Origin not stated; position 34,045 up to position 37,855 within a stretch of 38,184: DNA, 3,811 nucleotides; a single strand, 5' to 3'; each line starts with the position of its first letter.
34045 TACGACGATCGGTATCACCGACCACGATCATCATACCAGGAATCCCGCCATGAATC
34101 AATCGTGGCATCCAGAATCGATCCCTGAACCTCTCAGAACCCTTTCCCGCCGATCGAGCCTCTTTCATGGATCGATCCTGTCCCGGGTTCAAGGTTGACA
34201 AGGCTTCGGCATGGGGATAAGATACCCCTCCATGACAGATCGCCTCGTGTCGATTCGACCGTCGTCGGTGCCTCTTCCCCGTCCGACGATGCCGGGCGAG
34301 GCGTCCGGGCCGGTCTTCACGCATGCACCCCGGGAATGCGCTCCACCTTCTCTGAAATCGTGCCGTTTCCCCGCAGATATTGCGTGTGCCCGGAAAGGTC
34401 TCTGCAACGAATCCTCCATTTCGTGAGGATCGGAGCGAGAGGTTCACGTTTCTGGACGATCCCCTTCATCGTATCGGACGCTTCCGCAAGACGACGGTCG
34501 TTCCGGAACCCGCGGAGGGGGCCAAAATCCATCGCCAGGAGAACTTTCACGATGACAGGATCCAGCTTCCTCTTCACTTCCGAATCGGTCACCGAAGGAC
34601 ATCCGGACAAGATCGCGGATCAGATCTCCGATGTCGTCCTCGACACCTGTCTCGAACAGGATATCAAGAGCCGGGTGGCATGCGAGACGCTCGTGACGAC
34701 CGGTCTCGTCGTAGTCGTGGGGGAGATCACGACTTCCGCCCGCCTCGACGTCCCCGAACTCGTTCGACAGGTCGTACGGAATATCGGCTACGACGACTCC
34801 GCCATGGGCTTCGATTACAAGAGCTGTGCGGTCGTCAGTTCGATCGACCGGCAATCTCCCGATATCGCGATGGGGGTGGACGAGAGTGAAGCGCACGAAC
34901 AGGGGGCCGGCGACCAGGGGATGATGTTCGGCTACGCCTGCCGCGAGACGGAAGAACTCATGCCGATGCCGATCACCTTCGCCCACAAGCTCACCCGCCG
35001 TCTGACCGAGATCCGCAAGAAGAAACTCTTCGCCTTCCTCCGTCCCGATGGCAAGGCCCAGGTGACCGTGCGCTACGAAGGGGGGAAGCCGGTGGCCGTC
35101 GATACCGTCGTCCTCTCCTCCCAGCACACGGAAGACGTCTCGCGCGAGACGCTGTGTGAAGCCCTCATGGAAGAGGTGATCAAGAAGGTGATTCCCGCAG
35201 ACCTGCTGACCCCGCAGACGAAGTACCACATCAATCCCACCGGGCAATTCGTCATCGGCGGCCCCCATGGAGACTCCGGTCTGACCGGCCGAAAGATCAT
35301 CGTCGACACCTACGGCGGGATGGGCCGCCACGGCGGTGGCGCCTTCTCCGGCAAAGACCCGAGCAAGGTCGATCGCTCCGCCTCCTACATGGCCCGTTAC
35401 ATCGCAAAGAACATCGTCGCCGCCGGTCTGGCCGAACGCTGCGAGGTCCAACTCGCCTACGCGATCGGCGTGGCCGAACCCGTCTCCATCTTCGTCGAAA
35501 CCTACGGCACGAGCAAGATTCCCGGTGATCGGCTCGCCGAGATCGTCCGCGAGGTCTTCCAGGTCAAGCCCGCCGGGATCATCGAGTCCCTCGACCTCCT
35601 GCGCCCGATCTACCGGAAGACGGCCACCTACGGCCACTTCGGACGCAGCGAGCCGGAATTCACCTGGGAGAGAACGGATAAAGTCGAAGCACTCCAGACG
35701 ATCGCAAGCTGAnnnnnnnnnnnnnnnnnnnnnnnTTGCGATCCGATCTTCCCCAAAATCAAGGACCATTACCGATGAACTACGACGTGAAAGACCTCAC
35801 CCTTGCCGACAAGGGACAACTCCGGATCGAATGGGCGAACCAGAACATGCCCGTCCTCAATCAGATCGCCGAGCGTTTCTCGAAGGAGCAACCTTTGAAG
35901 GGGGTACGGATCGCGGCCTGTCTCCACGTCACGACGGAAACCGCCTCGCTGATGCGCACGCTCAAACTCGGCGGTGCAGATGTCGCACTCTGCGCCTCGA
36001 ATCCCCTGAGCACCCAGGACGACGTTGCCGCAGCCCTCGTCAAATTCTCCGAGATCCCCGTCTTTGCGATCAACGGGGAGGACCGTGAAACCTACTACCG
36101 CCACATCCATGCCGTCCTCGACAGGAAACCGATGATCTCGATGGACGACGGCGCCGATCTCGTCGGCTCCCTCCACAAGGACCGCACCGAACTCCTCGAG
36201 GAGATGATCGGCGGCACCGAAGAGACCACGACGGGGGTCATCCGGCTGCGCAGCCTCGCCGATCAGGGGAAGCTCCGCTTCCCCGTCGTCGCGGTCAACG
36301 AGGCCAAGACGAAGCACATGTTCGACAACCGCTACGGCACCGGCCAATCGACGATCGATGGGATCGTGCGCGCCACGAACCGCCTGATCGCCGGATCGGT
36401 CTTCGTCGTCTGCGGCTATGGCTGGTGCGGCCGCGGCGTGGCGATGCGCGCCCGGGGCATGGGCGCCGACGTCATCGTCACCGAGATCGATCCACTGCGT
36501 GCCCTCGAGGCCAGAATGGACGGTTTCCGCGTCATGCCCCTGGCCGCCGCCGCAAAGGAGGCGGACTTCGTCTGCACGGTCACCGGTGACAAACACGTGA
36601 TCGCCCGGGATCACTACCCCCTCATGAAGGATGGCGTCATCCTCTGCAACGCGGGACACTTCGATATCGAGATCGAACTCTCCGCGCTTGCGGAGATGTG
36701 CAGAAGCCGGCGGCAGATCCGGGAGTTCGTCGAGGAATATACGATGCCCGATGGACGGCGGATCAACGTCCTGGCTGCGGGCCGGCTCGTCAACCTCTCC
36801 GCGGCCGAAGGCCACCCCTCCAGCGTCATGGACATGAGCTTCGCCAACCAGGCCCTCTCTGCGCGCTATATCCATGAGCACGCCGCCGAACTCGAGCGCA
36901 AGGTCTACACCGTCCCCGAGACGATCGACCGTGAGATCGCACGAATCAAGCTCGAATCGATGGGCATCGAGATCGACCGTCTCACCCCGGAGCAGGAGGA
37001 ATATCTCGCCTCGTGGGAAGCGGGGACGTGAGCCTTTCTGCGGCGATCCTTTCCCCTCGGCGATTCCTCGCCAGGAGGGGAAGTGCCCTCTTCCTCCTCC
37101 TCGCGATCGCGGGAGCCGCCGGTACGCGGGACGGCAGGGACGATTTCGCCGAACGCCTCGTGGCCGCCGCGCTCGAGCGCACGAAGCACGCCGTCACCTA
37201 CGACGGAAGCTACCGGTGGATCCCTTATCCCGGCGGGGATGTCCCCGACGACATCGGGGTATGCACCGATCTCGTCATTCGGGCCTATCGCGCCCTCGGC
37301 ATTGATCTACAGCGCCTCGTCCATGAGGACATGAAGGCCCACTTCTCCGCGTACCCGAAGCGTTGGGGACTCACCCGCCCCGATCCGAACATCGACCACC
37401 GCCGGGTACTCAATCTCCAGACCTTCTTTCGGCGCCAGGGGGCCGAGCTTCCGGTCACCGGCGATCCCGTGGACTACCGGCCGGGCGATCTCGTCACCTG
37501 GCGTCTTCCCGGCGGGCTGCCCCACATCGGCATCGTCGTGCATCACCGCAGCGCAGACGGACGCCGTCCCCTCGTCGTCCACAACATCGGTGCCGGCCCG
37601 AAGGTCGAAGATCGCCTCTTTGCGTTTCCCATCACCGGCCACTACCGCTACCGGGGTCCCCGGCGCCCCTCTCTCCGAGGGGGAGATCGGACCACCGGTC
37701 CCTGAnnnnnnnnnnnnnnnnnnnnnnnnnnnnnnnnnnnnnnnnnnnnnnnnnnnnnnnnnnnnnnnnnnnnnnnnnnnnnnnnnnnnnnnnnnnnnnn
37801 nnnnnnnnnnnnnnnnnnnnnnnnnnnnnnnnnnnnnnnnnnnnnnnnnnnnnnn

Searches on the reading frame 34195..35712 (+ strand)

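Call 13: search_protein_families(library=pfam, proteins=[window:34195-35712:+], max_evalue=0.001)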
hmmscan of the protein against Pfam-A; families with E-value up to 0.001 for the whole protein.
window:34195-35712:+ (505 aa): 3 families
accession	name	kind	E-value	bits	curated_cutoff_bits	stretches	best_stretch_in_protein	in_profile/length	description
PF02773.21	S-AdoMet_synt_C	-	1.1e-69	233.2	25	1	354-493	1-138/138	S-adenosylmethionine synthetase, C-terminal domain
PF02772.21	S-AdoMet_synt_M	-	1.2e-49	167.8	29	1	235-352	1-120/120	S-adenosylmethionine synthetase, central domain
PF00438.25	S-AdoMet_synt_N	-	2.9e-43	146.9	33.1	1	125-222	2-99/99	S-adenosylmethionine synthetase, N-terminal domain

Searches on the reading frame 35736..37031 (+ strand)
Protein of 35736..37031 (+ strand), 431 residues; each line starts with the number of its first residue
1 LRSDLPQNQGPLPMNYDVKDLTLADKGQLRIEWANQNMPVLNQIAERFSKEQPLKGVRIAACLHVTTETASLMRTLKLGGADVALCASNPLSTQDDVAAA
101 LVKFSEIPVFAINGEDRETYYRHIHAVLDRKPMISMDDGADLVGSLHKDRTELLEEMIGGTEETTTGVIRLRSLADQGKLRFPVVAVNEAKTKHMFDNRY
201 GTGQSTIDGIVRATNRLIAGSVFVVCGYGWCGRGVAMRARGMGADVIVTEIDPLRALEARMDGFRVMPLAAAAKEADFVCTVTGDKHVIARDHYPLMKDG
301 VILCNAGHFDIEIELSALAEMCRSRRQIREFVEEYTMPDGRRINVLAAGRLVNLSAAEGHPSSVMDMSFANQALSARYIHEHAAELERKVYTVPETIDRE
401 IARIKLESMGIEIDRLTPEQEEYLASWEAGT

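Call 13: search_protein_families(library=pfam, proteins=[window:35736-37031:+], max_evalue=0.001)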
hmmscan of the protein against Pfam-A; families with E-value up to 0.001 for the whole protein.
window:35736-37031:+ (431 aa): 5 families
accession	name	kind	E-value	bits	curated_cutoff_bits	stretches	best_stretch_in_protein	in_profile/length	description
PF05221.23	AdoHcyase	-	2.3e-63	214.5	25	2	15-148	1-138/299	S-adenosyl-L-homocysteine hydrolase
PF00670.27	AdoHcyase_NAD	-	4.9e-52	176.8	27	1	198-358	1-161/162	S-adenosyl-L-homocysteine hydrolase, NAD binding domain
PF02826.25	2-Hacid_dh_C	-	1.7e-09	37.7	25.1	1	215-311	31-131/178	D-isomer specific 2-hydroxyacid dehydrogenase, NAD binding domain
PF07991.19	KARI_N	-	1.4e-07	31.7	20.6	1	220-314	4-102/165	Acetohydroxy acid isomeroreductase, NADPH-binding domain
PF02254.24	TrkA_N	-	0.00096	19.9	23.8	0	223-274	1-52/116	TrkA-N domain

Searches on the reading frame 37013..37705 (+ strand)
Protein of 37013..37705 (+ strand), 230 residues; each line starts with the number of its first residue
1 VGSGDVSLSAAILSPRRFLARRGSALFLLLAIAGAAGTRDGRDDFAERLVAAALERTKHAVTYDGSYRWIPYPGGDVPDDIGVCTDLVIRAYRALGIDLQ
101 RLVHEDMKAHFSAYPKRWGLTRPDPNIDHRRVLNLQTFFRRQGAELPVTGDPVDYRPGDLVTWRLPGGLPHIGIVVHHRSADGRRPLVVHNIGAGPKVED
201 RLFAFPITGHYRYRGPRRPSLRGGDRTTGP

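Call 13: search_protein_families(library=pfam, proteins=[window:37013-37705:+], max_evalue=0.001)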
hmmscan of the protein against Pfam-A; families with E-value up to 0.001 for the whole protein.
window:37013-37705:+ (230 aa): 1 family
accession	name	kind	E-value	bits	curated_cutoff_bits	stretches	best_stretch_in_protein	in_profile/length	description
PF06940.17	DUF1287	-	4.5e-70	235.1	25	1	50-213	1-163/163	Domain of unknown function (DUF1287)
